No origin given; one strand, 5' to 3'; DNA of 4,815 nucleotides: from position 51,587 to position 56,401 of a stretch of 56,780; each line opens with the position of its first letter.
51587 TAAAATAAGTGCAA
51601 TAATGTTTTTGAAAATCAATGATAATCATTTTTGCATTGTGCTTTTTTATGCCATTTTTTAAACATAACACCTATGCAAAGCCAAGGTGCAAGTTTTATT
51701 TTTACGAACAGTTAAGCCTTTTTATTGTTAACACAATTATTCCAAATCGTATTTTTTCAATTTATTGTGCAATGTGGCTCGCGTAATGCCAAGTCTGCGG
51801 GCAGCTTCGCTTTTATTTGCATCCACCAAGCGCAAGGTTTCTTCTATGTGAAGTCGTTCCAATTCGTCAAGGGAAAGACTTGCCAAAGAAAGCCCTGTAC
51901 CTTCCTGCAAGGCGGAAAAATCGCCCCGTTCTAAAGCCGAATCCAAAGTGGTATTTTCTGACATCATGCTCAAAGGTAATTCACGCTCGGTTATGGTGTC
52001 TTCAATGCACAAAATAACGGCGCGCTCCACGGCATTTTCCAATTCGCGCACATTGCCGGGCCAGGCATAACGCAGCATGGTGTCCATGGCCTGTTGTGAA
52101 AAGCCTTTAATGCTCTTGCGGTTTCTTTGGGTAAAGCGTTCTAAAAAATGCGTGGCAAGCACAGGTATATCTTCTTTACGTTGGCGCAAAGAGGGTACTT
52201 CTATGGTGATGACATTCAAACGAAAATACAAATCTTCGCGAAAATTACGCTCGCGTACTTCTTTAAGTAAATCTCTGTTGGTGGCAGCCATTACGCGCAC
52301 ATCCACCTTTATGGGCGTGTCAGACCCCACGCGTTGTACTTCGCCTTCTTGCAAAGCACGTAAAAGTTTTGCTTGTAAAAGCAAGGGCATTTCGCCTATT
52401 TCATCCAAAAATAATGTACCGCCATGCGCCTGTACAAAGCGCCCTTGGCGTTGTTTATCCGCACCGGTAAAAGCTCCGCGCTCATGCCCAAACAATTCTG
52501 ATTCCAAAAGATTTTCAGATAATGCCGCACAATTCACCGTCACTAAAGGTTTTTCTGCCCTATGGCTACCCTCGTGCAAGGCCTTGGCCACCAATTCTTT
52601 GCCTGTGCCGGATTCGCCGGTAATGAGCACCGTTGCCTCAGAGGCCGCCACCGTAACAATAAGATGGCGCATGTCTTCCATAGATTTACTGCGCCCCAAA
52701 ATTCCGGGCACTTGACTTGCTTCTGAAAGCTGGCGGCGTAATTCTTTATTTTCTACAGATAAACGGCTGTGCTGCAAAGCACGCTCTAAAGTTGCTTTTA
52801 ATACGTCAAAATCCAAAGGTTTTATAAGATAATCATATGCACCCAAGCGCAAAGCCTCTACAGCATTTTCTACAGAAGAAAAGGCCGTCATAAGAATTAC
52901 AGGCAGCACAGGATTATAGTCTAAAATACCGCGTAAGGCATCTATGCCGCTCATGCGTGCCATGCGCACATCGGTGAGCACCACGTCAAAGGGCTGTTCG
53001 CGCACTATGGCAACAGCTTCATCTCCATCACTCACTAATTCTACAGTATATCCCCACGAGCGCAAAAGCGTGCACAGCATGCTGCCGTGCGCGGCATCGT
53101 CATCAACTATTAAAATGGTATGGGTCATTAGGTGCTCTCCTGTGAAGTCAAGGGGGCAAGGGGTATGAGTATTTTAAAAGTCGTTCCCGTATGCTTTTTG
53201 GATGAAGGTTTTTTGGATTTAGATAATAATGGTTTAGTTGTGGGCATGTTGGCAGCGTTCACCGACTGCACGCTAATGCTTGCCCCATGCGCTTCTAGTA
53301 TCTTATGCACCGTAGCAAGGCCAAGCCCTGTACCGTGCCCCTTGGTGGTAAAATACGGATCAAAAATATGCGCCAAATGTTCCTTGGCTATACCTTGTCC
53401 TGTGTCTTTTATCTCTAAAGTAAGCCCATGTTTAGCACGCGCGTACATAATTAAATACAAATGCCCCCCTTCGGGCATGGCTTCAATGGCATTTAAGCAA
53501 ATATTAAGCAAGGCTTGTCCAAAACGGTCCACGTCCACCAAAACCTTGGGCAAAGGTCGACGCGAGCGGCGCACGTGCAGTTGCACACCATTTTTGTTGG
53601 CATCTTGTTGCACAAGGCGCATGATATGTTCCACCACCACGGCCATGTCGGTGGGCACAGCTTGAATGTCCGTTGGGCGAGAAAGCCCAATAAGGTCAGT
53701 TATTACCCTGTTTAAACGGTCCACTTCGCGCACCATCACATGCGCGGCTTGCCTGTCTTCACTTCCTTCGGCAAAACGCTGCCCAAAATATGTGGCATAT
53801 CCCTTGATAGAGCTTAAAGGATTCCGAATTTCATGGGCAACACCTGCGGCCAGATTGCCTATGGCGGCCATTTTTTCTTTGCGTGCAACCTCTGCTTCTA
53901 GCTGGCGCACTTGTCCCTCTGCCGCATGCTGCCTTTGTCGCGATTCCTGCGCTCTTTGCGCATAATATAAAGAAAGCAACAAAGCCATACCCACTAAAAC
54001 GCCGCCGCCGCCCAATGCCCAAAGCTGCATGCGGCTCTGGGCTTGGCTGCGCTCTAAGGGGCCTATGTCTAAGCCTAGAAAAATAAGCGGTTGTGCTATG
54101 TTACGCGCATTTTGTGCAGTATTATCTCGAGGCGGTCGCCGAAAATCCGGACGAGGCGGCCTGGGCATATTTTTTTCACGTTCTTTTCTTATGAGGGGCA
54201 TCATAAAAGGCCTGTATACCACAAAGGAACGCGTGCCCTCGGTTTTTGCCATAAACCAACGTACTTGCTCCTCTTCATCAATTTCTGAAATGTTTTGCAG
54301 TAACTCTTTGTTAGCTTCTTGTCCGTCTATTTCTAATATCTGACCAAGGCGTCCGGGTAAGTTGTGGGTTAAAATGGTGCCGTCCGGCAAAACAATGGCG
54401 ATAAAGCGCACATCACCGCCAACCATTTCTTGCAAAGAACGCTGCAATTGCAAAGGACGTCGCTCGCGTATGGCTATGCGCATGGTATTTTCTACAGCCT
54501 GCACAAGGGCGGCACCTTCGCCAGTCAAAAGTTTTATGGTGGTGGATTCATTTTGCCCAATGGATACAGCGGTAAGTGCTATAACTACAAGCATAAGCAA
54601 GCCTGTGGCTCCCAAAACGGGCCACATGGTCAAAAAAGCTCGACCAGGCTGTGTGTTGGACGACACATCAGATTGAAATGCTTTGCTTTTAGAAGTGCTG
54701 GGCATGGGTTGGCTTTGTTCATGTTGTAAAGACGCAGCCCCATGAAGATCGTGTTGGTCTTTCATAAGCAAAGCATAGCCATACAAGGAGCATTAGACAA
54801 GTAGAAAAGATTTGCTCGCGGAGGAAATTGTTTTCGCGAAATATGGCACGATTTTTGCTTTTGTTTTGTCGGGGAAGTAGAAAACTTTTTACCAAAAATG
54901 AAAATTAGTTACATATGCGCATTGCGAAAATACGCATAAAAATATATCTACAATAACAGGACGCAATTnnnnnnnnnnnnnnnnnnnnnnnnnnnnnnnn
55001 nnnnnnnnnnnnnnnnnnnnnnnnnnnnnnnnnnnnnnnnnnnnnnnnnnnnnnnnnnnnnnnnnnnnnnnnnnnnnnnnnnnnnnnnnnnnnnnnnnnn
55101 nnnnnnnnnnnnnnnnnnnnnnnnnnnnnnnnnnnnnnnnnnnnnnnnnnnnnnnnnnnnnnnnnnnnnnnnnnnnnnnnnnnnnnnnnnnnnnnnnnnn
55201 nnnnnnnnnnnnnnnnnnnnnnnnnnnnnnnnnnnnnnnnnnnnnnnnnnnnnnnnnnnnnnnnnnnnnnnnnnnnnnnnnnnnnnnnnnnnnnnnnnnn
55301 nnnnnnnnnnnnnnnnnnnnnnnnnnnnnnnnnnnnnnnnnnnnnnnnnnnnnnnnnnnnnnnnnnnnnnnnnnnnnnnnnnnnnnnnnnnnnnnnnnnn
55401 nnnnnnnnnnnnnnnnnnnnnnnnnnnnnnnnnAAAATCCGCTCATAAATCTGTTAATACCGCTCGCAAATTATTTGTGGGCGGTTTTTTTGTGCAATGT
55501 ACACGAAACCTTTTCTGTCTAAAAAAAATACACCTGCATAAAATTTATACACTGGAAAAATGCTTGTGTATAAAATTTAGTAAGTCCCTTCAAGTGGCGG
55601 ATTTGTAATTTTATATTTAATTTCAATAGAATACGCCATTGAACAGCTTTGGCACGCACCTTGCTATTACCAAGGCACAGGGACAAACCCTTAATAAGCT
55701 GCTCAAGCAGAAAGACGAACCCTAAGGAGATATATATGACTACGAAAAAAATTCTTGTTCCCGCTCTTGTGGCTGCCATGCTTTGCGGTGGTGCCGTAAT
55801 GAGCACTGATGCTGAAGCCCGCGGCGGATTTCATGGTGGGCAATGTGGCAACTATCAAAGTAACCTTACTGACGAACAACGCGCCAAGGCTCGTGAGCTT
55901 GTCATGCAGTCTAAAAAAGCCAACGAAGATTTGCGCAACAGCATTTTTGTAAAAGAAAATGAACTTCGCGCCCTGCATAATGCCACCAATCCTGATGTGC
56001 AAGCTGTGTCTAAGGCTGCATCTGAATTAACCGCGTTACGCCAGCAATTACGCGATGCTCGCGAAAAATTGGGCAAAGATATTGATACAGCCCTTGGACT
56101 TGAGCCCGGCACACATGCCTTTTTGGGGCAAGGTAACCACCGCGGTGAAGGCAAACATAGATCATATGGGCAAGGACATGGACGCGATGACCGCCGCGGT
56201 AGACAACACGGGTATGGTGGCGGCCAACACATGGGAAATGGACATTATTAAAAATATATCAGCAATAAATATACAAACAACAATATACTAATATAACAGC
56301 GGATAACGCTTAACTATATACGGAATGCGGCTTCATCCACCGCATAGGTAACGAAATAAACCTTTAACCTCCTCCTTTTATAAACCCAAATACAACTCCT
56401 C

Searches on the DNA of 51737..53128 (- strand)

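Call 81: search_with_rna_model(model_id=R1, sources=[L110, L111, L112, L113, L114], max_evalue=1)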
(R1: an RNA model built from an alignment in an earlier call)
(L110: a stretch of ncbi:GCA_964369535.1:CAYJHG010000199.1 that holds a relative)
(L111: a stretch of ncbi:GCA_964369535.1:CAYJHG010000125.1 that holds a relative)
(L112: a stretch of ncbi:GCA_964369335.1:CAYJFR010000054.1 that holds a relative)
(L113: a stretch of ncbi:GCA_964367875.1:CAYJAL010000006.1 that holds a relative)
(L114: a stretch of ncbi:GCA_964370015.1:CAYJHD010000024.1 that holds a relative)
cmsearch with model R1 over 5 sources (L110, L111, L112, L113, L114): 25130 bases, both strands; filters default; matches with E-value up to 1: 0.
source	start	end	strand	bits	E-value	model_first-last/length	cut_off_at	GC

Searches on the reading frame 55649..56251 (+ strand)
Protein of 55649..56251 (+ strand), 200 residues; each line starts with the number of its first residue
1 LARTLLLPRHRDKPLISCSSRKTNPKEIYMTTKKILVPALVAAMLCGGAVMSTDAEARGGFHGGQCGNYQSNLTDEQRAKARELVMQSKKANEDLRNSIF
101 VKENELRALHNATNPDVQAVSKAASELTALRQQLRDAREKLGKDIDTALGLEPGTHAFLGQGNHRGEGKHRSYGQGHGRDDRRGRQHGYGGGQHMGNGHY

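Call 55: search_protein_families(library=pfam, max_evalue=0.00001, proteins=[window:55649-56251:+])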
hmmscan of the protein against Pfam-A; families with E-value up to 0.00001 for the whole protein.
window:55649-56251:+ (200 aa): 1 family
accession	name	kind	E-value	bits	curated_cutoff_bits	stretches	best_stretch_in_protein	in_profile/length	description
PF13801.11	Metal_resist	-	2.7e-11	44.1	29.2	1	40-140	4-109/125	Heavy-metal resistance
